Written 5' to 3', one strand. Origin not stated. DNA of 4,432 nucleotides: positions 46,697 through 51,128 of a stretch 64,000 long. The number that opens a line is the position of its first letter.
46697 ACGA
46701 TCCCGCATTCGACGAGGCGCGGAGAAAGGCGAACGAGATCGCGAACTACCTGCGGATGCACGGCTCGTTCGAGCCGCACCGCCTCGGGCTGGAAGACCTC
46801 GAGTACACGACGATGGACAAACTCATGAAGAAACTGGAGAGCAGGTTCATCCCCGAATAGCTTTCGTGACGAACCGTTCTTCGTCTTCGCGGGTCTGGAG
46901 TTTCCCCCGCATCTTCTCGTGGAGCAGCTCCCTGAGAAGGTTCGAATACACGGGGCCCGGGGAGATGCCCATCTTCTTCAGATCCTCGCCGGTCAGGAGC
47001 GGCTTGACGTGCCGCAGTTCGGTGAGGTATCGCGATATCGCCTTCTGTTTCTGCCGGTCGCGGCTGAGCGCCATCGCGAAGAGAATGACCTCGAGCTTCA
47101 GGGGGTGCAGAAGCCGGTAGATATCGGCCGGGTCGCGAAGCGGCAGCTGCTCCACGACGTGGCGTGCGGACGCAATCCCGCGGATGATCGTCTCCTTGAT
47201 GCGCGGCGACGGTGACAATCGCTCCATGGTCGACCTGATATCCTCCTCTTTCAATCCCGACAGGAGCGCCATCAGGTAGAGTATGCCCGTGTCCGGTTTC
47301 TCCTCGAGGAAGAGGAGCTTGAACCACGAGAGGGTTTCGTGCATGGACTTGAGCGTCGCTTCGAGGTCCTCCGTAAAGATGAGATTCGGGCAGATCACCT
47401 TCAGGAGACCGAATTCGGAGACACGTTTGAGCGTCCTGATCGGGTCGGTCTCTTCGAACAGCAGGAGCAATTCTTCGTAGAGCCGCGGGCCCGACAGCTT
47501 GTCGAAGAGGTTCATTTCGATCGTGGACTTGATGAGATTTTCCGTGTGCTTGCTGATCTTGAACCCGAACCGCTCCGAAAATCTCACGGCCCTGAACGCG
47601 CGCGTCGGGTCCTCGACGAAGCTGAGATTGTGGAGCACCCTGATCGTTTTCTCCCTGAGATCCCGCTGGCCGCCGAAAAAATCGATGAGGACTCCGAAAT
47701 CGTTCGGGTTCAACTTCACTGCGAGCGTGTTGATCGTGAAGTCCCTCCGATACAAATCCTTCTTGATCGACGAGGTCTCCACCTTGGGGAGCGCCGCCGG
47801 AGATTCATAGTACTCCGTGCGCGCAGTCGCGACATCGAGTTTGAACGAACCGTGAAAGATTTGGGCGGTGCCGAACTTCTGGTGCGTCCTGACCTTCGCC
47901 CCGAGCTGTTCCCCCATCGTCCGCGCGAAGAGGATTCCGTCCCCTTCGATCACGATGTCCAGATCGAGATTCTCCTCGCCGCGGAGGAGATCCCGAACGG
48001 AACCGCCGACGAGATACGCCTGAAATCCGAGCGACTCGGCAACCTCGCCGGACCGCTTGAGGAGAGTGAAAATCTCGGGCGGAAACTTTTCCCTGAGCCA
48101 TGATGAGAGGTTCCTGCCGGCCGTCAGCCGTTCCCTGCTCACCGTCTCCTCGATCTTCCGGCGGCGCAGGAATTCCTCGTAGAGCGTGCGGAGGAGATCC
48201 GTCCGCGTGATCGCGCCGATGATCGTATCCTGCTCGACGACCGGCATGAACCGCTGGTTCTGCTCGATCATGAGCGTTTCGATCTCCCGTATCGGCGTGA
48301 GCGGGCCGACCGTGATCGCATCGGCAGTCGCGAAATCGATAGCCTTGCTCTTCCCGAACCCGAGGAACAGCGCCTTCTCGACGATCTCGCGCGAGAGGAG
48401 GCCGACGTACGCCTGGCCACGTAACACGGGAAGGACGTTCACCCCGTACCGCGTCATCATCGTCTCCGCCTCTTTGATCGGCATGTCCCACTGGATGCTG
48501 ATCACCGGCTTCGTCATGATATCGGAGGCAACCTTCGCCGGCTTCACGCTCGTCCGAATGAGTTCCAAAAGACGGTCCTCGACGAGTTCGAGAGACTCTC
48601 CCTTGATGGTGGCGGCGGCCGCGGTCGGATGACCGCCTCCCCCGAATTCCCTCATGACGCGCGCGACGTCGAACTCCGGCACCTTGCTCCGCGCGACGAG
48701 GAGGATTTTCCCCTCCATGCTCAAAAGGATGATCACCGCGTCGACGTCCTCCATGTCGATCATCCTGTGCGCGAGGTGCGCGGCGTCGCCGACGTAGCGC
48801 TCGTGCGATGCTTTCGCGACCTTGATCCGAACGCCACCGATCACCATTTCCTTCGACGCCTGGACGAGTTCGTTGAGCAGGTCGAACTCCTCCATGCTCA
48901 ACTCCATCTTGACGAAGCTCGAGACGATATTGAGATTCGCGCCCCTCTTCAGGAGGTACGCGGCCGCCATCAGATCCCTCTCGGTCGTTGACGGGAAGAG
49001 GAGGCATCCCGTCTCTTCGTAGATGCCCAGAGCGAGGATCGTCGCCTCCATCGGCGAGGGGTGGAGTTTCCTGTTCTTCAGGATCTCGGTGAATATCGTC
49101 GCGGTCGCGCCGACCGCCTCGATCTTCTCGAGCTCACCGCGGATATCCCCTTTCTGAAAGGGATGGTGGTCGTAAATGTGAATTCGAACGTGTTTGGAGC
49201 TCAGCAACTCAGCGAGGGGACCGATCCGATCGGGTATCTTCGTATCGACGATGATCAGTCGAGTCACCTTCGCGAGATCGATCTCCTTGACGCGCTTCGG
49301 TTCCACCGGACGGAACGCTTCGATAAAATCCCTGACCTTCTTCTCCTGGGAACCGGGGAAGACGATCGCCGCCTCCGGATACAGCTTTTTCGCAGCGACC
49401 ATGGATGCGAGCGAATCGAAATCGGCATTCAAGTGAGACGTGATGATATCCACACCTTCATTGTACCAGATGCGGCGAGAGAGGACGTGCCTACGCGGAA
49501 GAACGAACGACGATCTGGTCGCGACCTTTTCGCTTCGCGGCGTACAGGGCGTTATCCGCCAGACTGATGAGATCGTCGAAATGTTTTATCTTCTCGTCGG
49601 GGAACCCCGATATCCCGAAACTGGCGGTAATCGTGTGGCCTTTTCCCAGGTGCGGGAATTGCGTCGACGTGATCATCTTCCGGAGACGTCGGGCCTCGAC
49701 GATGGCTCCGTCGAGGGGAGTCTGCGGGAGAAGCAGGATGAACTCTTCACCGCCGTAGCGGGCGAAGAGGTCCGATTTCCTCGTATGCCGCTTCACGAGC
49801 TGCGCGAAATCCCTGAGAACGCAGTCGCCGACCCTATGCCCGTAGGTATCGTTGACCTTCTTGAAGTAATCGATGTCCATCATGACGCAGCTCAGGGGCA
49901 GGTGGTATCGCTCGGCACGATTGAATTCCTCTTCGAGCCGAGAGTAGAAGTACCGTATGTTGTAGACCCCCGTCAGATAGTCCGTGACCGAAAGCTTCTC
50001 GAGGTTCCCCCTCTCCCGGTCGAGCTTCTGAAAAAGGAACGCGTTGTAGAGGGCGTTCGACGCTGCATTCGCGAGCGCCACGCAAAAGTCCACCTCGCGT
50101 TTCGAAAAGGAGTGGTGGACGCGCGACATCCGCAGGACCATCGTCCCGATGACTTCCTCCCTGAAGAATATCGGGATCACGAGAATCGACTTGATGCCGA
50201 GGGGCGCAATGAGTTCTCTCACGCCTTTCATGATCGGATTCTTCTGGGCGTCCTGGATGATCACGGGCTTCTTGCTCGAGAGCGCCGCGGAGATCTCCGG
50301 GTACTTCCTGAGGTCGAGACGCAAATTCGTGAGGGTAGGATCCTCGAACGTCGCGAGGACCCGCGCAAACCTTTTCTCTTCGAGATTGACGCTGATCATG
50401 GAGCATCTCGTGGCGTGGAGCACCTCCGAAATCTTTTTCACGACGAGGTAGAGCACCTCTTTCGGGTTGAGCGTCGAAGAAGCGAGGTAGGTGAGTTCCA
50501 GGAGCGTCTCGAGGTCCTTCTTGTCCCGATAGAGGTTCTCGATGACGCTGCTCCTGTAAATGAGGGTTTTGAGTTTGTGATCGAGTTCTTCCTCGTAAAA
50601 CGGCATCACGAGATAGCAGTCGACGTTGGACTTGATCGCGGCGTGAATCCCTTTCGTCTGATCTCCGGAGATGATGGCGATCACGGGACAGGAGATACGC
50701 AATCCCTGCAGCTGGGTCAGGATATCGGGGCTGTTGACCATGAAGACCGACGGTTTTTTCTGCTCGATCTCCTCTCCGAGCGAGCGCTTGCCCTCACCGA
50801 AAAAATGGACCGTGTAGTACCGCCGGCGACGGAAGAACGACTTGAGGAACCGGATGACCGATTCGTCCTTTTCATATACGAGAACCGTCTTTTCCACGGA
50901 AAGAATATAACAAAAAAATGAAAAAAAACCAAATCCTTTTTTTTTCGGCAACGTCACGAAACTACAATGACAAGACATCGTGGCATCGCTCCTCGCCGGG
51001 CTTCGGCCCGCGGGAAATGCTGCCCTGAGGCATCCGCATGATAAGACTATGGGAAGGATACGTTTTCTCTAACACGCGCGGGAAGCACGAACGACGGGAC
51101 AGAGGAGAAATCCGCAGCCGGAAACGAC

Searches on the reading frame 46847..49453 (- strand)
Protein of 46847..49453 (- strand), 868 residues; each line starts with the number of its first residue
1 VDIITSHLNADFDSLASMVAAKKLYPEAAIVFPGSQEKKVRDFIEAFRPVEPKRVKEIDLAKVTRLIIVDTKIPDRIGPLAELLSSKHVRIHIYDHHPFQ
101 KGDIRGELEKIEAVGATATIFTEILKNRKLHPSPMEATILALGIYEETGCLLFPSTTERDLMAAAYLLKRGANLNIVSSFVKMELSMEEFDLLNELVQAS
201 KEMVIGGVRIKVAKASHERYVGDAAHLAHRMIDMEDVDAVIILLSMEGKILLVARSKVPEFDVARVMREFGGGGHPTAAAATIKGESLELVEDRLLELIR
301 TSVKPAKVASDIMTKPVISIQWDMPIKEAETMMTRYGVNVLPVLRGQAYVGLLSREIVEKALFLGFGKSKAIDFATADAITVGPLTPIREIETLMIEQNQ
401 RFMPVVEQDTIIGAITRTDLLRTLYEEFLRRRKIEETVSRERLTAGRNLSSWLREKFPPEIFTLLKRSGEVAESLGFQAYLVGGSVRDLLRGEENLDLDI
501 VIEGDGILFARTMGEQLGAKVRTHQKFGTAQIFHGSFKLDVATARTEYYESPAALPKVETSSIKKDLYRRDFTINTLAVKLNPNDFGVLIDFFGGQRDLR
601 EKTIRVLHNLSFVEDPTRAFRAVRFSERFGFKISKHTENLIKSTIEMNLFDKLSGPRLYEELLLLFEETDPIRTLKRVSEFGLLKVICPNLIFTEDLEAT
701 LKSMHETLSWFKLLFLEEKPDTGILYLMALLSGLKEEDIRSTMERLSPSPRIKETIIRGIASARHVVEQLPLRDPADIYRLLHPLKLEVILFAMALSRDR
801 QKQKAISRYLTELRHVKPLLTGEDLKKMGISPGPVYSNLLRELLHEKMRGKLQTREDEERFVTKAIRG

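Call 53: search_protein_families(library=pfam, proteins=[window:46847-49453:-], max_evalue=1)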
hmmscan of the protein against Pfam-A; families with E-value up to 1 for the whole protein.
window:46847-49453:- (868 aa): 7 families
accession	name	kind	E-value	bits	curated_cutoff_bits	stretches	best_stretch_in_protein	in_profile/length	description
PF01743.26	PolyA_pol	-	2.4e-29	102.7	23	1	479-605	1-126/126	Poly A polymerase head domain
PF00571.33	CBS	-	5.5e-18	65.5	24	2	373-424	3-55/57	CBS domain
PF02272.25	DHHA1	-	2.2e-09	38.2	25.9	1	220-299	14-100/102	DHHA1 domain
PF01368.27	DHH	-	5e-09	37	28.1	1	3-144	3-125/125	DHH family, N-terminal domain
PF12627.12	PolyA_pol_RNAbd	-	1.2e-08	35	22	1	630-691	1-60/64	Probable RNA and SrmB- binding site of polymerase A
PF25213.1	HVO_A0261_N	-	0.00079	19.7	35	1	410-451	6-47/86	HVO_A0261 N-terminal domain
PF13735.12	tRNA_NucTran2_2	-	0.0036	17.7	27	1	728-856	13-142/149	tRNA nucleotidyltransferase domain 2 putative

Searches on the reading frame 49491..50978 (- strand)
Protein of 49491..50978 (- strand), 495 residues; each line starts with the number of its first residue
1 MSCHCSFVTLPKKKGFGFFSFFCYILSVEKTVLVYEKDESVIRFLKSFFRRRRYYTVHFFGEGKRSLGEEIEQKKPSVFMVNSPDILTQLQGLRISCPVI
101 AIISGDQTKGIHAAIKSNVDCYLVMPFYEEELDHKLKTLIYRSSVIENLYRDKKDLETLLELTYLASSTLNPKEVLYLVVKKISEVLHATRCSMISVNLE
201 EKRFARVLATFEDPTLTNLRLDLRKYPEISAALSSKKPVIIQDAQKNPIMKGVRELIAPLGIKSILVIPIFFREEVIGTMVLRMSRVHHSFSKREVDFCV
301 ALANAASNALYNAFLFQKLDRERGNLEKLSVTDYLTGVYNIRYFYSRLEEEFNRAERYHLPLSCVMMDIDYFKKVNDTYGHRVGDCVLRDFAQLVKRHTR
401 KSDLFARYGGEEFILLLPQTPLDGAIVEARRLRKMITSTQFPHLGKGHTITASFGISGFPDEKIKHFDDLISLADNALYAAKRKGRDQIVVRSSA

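Call 44: search_protein_families(library=pfam, proteins=[window:49491-50978:-], max_evalue=0.01)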
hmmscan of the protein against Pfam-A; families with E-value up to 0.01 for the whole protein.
window:49491-50978:- (495 aa): 5 families
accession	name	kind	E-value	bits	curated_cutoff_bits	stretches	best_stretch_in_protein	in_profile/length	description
PF00990.26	GGDEF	-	5.1e-47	160.1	23.8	1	331-488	2-161/161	Diguanylate cyclase, GGDEF domain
PF01590.32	GAF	-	3.1e-14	54.1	22.4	1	172-310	2-133/133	GAF domain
PF13185.12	GAF_2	-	9.3e-11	42.5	28.6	1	170-310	2-135/136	GAF domain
PF13492.12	GAF_3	-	6.6e-10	39.9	27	1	172-311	2-128/129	GAF domain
PF24898.2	GGDEF_GdpP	-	0.004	17.9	30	1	369-493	3-120/126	Cyclic-di-AMP phosphodiesterase GdpP-like, GGDEF domain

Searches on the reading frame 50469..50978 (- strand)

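Call 53: search_protein_families(library=pfam, proteins=[window:50469-50978:-], max_evalue=1)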
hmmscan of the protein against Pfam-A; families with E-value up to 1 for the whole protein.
window:50469-50978:- (170 aa): 2 families
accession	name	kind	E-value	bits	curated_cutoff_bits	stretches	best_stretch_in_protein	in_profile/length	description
PF00072.30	Response_reg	-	0.0014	19.2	30.2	1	32-136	1-110/111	Response regulator receiver domain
PF22732.2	MSL3_chromo-like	-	0.84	10.2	28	0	131-156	11-36/78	MSL3 chromodomain-like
